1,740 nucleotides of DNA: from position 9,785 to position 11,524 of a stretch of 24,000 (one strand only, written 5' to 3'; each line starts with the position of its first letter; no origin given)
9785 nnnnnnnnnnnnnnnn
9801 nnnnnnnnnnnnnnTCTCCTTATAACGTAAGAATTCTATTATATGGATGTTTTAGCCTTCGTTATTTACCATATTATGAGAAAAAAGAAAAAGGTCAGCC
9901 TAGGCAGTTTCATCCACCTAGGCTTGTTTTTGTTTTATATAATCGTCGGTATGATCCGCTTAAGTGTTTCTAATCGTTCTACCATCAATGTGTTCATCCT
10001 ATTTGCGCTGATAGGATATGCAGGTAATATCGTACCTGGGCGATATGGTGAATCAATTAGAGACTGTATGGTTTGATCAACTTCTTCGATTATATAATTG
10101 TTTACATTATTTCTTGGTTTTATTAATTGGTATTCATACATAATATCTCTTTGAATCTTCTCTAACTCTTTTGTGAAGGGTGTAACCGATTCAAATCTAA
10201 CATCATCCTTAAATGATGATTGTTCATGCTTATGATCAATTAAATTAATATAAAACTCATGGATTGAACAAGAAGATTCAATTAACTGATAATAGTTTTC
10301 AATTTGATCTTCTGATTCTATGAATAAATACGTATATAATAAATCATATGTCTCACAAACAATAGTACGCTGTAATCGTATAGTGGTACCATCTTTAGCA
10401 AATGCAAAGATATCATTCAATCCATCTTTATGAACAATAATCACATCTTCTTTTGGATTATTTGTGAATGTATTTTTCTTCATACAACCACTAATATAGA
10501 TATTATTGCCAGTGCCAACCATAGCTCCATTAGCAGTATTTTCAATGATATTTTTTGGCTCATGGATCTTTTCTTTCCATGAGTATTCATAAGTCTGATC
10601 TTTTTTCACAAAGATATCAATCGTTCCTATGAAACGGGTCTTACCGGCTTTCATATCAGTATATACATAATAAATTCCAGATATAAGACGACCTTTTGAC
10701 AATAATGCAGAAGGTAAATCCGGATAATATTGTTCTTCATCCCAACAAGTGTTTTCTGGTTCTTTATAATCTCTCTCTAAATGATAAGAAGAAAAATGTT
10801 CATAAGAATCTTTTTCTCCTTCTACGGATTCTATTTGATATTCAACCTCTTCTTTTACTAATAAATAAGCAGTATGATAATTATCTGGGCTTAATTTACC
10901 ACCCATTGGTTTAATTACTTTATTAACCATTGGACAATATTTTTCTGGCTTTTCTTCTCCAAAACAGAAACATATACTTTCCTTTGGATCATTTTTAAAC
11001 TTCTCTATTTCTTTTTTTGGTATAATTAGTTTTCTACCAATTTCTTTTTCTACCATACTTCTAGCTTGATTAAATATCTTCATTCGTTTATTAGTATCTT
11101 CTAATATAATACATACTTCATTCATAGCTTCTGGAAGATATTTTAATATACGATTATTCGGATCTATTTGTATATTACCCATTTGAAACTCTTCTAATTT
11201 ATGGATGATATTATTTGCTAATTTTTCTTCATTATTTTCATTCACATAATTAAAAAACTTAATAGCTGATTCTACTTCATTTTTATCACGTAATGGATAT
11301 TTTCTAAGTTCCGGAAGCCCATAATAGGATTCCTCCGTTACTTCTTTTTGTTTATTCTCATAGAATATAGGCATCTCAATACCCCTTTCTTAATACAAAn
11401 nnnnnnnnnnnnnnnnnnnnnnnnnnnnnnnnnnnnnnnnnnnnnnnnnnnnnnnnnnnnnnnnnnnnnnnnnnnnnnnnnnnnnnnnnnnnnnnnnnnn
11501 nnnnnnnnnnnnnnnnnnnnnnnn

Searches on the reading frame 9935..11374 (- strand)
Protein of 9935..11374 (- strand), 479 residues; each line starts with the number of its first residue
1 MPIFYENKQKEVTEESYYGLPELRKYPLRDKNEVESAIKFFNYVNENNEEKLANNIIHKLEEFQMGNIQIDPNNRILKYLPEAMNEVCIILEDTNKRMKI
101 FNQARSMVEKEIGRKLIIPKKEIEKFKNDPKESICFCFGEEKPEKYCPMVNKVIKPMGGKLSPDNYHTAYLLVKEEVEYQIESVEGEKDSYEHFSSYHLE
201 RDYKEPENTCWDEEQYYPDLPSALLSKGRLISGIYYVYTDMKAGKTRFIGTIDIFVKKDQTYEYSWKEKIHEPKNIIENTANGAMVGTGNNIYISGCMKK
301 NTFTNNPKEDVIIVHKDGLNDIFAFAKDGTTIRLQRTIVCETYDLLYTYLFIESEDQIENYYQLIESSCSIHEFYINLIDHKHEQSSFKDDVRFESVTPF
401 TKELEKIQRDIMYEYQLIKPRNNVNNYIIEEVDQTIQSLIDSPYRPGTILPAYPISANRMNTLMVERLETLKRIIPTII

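Call 9: search_protein_families(library=phrogs, proteins=[window:9935-11374:-], max_evalue=0.001)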
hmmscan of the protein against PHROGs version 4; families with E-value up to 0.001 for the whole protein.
window:9935-11374:- (479 aa): 0 families

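Call 37: search_protein_families(library=pfam, proteins=[window:9935-11374:-], max_evalue=0.01)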
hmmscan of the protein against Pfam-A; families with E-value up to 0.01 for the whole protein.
window:9935-11374:- (479 aa): 1 family
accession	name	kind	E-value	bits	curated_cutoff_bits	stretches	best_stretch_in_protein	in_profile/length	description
PF11698.14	V-ATPase_H_C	-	0.0054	17.3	27.2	0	40-118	5-91/117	V-ATPase subunit H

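Call 47: find_related_loci(query=window:9935-11371:-, collection=viral_contigs, flank=10000)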
Query window:9935-11371:- (478 aa) in viral_contigs; peptide patterns used: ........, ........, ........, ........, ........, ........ (x = any residue, [..] = any of these).
38 stretches matched a pattern, but none encodes a relative of the query by tblastn (E <= 1e-3).

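Call 72: search_protein_families(library=padloc, proteins=[window:9935-11371:-], max_evalue=0.01)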
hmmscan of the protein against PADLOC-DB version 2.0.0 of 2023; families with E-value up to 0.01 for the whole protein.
window:9935-11371:- (478 aa): 0 families
